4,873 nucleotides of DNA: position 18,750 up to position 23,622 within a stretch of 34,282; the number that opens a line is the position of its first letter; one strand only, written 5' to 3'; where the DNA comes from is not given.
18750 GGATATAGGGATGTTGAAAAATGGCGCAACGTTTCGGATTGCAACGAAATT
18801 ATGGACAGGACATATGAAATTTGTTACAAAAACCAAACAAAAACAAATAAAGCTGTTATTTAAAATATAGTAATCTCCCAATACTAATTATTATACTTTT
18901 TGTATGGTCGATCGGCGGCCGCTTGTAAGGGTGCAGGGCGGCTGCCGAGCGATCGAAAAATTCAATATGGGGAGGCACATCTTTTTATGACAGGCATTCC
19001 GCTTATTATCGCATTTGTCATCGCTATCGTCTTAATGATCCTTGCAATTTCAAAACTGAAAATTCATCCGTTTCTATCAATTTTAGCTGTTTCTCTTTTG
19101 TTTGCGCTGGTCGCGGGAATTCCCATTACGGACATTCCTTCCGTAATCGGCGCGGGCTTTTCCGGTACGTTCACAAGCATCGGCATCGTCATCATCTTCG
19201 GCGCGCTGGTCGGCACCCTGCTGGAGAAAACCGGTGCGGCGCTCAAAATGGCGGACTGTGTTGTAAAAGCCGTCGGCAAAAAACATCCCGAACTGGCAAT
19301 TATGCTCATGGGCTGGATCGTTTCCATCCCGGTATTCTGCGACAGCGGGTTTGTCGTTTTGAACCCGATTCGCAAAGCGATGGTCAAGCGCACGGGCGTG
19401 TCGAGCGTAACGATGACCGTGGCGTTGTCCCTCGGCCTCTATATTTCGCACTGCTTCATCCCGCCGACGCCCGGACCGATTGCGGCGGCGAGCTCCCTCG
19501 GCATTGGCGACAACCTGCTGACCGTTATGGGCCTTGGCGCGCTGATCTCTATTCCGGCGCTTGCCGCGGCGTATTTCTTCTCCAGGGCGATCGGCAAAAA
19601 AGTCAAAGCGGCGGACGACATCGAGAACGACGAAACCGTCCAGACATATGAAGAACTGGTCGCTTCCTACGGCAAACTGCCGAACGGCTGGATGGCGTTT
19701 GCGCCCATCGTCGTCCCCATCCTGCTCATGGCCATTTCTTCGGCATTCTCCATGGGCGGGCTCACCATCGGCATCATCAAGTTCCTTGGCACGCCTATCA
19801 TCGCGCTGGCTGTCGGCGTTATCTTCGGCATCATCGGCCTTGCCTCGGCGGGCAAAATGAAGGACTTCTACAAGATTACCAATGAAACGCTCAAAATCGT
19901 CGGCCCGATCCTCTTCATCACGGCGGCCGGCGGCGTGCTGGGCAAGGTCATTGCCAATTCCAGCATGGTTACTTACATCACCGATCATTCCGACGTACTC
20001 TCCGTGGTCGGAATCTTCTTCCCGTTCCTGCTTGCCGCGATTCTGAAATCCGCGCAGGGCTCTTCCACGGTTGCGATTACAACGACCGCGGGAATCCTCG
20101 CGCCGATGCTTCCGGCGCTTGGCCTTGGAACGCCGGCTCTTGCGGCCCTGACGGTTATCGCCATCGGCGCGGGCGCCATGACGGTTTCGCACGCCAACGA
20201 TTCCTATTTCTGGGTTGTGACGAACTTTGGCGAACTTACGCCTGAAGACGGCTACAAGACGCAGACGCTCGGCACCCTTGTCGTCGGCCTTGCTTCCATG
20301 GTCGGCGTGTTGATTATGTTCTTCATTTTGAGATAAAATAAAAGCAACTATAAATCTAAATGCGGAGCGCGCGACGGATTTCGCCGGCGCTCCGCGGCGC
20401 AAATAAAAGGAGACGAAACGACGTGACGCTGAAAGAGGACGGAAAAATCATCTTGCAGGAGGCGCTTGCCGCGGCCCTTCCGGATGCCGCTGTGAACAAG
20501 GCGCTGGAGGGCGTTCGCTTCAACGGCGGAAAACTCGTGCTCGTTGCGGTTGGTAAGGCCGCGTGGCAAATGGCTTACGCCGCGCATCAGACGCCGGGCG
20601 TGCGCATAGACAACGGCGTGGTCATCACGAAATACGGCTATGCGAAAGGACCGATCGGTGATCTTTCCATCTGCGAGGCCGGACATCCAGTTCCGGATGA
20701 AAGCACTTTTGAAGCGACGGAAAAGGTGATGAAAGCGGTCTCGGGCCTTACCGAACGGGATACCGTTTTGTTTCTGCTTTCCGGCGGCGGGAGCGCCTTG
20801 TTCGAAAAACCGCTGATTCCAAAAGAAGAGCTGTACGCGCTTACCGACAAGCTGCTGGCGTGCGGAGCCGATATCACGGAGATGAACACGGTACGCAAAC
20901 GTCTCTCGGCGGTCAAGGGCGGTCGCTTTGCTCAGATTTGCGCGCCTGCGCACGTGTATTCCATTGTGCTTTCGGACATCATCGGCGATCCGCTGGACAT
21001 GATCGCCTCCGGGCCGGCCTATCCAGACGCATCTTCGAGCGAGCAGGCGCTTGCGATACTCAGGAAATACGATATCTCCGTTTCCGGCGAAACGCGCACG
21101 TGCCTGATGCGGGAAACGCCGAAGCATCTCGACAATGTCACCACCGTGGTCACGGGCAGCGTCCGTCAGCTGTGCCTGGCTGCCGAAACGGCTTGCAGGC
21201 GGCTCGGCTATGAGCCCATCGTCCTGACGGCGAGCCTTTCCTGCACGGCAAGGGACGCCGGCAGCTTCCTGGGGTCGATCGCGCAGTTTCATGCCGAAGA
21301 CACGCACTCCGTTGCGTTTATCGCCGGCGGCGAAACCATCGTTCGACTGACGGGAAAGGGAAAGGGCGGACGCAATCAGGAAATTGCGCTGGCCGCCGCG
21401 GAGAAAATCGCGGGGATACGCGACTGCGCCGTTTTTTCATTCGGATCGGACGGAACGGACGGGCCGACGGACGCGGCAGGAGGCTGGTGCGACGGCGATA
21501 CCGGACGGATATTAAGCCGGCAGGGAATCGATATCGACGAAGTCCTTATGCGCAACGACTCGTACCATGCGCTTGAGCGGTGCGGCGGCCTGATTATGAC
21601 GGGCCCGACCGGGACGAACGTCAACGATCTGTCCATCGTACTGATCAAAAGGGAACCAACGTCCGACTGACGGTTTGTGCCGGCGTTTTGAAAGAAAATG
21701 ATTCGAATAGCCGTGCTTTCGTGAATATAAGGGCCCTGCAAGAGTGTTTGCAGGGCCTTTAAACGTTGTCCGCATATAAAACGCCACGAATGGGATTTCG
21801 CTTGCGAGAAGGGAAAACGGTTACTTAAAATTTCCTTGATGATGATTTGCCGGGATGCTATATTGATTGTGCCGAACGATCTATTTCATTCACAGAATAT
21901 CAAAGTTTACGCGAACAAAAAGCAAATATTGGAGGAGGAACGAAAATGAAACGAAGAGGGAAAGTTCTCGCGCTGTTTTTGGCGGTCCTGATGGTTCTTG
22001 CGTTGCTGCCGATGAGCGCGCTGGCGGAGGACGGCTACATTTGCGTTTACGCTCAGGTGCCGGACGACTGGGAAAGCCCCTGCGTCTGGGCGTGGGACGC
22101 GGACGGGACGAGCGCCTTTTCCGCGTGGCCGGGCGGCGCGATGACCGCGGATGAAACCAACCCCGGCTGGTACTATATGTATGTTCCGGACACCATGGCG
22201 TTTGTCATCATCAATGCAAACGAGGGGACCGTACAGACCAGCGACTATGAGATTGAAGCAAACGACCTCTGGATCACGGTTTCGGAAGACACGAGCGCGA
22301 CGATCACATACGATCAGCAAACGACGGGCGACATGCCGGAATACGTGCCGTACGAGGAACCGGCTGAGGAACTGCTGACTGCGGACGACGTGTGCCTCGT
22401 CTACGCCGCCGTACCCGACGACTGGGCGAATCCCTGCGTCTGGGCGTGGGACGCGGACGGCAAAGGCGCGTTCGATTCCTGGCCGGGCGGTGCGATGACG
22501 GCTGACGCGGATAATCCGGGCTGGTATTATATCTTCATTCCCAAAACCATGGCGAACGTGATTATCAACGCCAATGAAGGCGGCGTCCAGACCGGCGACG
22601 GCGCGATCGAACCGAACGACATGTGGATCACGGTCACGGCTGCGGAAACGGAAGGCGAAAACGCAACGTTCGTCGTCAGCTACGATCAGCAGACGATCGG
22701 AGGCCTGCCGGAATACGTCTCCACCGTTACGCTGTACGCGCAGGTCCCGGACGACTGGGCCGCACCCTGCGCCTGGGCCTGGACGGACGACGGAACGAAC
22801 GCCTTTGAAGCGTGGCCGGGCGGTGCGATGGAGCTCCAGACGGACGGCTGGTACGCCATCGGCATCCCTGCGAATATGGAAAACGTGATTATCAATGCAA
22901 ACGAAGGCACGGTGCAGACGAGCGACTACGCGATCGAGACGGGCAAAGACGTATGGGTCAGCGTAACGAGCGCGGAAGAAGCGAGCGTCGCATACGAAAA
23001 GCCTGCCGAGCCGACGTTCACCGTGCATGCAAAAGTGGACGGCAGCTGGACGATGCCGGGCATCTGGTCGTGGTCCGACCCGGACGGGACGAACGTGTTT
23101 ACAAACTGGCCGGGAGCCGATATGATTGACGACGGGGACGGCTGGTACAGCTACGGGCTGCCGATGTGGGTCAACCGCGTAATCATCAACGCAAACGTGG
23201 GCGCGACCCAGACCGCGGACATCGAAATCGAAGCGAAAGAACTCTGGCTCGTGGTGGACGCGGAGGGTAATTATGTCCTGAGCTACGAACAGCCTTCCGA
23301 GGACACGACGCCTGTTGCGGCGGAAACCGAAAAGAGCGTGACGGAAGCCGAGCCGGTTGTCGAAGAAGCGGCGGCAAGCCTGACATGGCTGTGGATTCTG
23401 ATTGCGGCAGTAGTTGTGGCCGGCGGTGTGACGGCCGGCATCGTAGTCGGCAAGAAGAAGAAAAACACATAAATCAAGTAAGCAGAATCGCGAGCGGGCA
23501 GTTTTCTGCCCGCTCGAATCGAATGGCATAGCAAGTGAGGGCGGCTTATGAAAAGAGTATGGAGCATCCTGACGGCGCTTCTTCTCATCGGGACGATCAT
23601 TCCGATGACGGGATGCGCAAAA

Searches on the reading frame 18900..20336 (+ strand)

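Call 66: search_protein_families(library=pfam, proteins=[window:18900-20336:+], max_evalue=0.00001)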
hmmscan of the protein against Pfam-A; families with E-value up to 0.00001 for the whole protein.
window:18900-20336:+ (478 aa): 2 families
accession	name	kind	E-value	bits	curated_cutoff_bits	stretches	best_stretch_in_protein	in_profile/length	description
PF02447.22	GntP_permease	-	2.3e-86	290.7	22.5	1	36-474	3-438/440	GntP family permease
PF03600.22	CitMHS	-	3.7e-08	33.3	31.9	1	49-423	5-336/336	Citrate transporter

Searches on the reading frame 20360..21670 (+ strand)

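Call 66: search_protein_families(library=pfam, proteins=[window:20360-21670:+], max_evalue=0.00001)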
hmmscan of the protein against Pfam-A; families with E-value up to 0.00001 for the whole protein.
window:20360-21670:+ (436 aa): 2 families
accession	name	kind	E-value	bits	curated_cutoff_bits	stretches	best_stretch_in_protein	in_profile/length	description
PF13660.11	DUF4147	-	4e-75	252.7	23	1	31-249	5-233/234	Domain of unknown function (DUF4147)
PF05161.18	MOFRL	-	2.3e-37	127.8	28.3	1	319-423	2-106/106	MOFRL family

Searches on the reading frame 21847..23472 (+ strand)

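Call 66: search_protein_families(library=pfam, proteins=[window:21847-23472:+], max_evalue=0.00001)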
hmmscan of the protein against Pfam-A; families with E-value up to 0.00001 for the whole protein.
window:21847-23472:+ (541 aa): 1 family
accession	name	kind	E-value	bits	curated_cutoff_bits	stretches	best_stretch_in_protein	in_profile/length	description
PF16738.10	CBM26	-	2.5e-51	172.2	28.1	4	297-360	2-67/70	Starch-binding module 26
